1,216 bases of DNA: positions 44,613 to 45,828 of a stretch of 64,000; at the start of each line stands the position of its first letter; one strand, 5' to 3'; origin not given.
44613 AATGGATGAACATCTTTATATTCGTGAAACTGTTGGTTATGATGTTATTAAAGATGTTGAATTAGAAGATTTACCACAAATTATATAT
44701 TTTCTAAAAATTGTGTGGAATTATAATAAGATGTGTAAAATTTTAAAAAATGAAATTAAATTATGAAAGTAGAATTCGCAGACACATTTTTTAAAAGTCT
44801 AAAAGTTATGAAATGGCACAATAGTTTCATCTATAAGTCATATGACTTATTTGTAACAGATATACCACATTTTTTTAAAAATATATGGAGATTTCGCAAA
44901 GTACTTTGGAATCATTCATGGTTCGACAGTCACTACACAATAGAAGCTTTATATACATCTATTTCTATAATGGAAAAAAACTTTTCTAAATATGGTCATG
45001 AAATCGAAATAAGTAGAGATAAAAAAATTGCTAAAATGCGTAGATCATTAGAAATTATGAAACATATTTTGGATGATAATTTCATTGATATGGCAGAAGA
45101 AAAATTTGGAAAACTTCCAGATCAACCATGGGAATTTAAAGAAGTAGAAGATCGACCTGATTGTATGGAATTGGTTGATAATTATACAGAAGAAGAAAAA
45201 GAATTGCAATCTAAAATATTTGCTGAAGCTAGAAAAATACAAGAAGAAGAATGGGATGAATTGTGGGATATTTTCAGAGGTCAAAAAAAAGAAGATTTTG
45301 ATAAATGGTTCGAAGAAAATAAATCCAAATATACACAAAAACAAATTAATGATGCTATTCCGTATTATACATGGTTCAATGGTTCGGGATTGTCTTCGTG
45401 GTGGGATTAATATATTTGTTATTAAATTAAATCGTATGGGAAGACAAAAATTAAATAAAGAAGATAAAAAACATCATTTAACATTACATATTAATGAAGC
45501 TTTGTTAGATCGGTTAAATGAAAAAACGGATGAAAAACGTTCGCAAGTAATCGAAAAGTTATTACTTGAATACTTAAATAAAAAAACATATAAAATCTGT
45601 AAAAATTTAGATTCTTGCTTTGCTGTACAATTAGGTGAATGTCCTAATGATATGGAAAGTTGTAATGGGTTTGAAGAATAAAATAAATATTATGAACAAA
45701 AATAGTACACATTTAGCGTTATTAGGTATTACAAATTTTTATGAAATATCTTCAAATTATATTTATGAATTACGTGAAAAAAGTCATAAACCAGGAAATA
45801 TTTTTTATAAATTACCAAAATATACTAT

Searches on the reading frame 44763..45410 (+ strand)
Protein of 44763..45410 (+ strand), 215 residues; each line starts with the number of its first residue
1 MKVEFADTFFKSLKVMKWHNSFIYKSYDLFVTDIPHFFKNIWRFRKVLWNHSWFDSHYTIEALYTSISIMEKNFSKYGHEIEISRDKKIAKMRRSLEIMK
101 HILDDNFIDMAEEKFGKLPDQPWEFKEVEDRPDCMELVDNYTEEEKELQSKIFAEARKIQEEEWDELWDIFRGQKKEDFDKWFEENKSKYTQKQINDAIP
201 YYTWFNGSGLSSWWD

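Call 7: search_protein_families(library=pfam, max_evalue=1, proteins=[window:44763-45410:+])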
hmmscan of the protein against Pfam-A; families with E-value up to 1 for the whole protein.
window:44763-45410:+ (215 aa): 1 family
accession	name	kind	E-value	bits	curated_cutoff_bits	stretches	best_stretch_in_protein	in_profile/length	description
PF20737.2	Glyco_hydro127C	-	0.098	12.8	23.7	1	134-206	27-60/71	Glycoside hydrolase family 127 C-terminal domain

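Call 14: search_protein_families(library=phrogs, max_evalue=0.01, proteins=[window:44763-45410:+])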
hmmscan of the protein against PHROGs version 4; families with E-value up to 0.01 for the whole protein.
window:44763-45410:+ (215 aa): 0 families

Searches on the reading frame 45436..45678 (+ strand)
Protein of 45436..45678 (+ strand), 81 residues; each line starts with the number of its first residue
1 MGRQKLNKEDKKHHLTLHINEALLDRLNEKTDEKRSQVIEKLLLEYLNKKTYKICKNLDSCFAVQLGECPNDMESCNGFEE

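Call 7: search_protein_families(library=pfam, max_evalue=1, proteins=[window:45436-45678:+])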
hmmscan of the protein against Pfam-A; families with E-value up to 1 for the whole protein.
seq(81 aa): 3 families
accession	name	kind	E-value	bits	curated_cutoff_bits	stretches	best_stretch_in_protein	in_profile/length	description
PF24411.1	DUF7545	-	0.022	15.5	27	1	10-60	13-62/95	Family of unknown function (DUF7545)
PF01402.27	RHH_1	-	0.028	14.8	20.5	1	15-48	2-38/39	Ribbon-helix-helix protein, copG family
PF13255.11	DUF4046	-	0.14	13.2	22.8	1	7-53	24-71/90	Protein of unknown function (DUF4046)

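Call 14: search_protein_families(library=phrogs, max_evalue=0.01, proteins=[window:45436-45678:+])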
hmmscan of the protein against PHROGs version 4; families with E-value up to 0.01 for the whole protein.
seq(81 aa): 0 families

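Call 48: search_protein_families(library=ncbifam, max_evalue=0.1, proteins=[window:45436-45678:+])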
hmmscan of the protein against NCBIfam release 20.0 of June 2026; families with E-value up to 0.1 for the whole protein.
seq(81 aa): 1 family
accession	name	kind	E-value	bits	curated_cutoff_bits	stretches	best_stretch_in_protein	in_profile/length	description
NF008671.0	PRK11675.1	equivalog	0.025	15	62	1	11-51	49-92/95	LexA regulated protein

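Call 100: search_protein_families(library=padloc, max_evalue=0.01, proteins=[window:45436-45678:+])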
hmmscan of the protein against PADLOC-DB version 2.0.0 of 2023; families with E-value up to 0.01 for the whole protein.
seq(81 aa): 1 family
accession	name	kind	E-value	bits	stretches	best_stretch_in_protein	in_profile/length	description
PDLC00598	ZorA1|ZorA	-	0.0082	12.6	0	38-68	193-223/663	MotA/ExbB/TolQ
